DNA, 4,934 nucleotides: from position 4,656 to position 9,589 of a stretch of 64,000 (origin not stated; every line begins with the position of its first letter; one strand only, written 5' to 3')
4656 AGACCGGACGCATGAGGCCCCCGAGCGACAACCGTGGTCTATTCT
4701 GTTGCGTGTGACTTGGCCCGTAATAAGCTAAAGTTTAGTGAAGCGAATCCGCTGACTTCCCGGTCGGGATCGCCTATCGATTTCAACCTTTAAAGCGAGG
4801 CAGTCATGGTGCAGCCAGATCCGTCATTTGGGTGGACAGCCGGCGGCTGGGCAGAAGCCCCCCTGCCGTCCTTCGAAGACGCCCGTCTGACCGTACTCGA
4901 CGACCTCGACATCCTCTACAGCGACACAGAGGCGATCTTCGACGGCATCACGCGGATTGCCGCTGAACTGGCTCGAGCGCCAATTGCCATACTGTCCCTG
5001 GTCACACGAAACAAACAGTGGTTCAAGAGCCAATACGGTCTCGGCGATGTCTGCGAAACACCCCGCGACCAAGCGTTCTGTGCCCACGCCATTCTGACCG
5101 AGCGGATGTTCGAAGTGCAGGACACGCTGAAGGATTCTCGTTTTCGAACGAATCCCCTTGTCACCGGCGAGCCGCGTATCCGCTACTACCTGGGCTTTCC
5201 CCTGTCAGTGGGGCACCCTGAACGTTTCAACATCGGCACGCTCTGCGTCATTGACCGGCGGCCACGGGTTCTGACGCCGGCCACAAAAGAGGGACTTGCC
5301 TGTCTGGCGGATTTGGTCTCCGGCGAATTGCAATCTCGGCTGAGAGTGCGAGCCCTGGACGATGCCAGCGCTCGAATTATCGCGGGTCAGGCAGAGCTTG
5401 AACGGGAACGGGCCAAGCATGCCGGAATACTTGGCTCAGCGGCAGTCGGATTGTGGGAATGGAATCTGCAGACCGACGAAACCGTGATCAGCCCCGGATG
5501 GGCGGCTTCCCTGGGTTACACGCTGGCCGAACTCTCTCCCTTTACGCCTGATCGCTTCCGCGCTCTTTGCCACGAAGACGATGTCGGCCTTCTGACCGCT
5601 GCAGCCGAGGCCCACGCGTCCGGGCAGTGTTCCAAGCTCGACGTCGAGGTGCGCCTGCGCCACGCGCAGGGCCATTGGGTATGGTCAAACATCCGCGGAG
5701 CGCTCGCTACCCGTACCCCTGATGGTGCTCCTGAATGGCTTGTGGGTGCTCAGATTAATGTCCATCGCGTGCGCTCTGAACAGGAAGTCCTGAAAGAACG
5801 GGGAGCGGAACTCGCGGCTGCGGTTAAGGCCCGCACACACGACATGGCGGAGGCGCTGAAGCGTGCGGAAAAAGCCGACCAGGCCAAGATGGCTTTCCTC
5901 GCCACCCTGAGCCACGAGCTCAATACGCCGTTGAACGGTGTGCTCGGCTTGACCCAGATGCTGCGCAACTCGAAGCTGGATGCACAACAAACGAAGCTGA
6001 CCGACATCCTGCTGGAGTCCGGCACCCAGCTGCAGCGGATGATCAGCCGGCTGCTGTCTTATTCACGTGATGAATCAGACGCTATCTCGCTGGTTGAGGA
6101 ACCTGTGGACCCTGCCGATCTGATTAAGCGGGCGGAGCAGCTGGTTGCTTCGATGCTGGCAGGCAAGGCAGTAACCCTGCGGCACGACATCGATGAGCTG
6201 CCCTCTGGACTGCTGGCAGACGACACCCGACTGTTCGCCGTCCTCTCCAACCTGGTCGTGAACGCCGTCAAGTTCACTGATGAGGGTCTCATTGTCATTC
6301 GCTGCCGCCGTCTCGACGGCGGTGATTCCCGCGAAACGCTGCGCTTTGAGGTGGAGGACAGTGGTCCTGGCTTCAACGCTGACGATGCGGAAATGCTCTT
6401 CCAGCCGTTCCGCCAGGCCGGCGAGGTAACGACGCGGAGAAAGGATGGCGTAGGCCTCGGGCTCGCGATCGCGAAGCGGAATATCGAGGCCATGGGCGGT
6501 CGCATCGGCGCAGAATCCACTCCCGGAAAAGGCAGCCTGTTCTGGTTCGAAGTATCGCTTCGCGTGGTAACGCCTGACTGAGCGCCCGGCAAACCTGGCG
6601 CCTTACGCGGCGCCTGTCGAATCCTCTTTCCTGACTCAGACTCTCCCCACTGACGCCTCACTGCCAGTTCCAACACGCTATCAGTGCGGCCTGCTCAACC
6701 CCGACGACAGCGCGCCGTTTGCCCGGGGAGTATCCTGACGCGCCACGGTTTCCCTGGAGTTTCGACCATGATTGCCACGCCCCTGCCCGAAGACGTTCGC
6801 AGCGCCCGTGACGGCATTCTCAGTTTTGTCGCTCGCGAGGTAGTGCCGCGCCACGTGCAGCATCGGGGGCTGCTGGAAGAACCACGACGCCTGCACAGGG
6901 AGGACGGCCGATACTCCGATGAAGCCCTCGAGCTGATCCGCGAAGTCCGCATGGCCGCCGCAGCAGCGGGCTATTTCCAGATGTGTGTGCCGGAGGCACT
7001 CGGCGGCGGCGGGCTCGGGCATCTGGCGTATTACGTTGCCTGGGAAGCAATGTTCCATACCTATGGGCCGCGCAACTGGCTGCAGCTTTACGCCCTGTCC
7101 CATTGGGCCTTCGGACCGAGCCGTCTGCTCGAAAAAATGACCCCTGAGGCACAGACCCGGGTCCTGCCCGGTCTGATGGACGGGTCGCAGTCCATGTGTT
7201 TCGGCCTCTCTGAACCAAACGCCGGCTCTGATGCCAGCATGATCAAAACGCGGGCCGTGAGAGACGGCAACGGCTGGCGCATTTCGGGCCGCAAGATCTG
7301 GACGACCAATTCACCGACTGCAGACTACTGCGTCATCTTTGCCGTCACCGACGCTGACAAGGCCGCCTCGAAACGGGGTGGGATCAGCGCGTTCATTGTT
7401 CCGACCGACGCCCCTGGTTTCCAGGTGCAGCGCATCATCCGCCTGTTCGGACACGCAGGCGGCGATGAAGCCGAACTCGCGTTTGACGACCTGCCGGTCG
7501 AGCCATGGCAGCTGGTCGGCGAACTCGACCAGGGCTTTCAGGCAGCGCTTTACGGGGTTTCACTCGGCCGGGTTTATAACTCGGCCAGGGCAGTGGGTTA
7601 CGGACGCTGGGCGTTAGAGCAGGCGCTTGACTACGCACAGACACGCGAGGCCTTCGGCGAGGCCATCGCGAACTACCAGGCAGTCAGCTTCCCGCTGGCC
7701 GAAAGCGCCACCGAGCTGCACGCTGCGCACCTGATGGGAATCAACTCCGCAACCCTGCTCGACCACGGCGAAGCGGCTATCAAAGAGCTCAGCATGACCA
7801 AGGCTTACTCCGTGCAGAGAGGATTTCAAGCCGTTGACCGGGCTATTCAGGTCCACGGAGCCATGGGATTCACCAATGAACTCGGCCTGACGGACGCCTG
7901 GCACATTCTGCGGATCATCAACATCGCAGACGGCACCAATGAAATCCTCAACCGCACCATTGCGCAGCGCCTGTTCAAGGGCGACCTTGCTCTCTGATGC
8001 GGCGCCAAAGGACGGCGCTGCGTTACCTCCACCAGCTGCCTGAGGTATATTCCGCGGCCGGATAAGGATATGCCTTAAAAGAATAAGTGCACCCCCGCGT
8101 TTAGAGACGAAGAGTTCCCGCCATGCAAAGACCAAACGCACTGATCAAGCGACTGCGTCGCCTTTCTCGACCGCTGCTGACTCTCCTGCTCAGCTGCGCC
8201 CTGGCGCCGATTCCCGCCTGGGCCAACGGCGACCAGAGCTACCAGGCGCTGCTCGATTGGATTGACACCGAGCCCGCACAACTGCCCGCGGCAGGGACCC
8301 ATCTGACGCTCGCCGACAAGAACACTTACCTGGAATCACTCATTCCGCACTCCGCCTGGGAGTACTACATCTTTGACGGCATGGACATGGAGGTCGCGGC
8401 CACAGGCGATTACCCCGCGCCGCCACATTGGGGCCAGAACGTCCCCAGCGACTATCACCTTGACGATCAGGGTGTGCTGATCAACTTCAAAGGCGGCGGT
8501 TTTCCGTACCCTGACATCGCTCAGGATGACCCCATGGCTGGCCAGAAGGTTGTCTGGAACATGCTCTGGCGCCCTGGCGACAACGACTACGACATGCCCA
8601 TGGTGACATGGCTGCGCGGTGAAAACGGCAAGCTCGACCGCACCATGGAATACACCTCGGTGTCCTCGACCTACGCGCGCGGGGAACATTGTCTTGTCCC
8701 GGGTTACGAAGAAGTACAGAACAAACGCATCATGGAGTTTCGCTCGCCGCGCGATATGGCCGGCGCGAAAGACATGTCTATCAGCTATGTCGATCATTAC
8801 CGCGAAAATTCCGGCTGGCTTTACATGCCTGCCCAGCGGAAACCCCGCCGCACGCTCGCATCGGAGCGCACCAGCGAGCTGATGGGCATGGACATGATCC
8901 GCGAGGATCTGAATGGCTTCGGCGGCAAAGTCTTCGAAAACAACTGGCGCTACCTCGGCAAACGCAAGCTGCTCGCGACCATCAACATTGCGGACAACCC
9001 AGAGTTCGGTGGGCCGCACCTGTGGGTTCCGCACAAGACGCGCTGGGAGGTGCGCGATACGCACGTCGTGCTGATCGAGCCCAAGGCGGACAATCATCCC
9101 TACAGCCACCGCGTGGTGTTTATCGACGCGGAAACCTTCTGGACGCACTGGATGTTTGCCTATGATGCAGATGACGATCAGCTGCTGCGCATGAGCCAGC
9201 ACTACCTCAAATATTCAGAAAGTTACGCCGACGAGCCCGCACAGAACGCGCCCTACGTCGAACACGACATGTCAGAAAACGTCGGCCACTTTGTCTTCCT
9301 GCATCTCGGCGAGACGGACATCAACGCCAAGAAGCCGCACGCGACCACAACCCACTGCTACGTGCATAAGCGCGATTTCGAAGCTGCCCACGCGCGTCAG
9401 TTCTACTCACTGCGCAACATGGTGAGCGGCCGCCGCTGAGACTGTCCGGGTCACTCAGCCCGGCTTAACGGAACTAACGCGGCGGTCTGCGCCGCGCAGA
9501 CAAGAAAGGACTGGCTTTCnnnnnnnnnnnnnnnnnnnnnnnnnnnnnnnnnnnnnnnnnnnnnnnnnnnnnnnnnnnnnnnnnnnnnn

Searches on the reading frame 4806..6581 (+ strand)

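Call 38: search_protein_families(library=pfam, proteins=[window:4806-6581:+], max_evalue=0.00001)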
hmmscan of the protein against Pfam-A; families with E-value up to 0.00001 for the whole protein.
window:4806-6581:+ (591 aa): 5 families
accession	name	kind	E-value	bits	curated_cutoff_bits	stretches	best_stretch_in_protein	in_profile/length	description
PF02518.31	HATPase_c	-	1.7e-25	90.1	26.4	1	472-585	2-109/111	Histidine kinase-, DNA gyrase B-, and HSP90-like ATPase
PF00512.31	HisKA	-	1.3e-17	64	26.9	1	361-424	2-65/66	His Kinase A (phospho-acceptor) domain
PF08447.18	PAS_3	-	8.7e-13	48.8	25.6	1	227-314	3-87/89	PAS fold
PF01590.32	GAF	-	5.3e-12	46.9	22.4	1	40-174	1-132/133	GAF domain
PF13185.12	GAF_2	-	3e-06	27.9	28.6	0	40-171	3-131/136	GAF domain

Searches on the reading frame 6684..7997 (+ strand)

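Call 38: search_protein_families(library=pfam, proteins=[window:6684-7997:+], max_evalue=0.00001)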
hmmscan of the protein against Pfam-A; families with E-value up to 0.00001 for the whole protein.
window:6684-7997:+ (437 aa): 4 families
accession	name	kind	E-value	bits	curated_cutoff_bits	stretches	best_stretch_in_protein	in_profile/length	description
PF00441.29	Acyl-CoA_dh_1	-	1.4e-34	119.8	22.4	1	282-430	1-149/150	Acyl-CoA dehydrogenase, C-terminal domain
PF02770.24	Acyl-CoA_dh_M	-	2.8e-24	85.6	33.3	1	172-269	1-96/97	Acyl-CoA dehydrogenase, middle domain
PF08028.16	Acyl-CoA_dh_2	-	3.5e-11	44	22.7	1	300-399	4-113/134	Acyl-CoA dehydrogenase, C-terminal domain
PF02771.21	Acyl-CoA_dh_N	-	1.6e-07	32.1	22.9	1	80-167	28-112/113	Acyl-CoA dehydrogenase, N-terminal domain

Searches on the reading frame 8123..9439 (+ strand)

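Call 38: search_protein_families(library=pfam, proteins=[window:8123-9439:+], max_evalue=0.00001)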
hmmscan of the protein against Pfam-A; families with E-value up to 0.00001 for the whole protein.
window:8123-9439:+ (438 aa): 2 families
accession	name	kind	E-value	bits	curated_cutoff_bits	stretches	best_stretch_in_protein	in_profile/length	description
PF07044.18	DUF1329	-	2.9e-31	109.5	23.1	1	89-399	30-348/368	Protein of unknown function (DUF1329)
PF17131.11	LolA_like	-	1.7e-14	54.3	30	1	200-357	3-131/184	Outer membrane lipoprotein-sorting protein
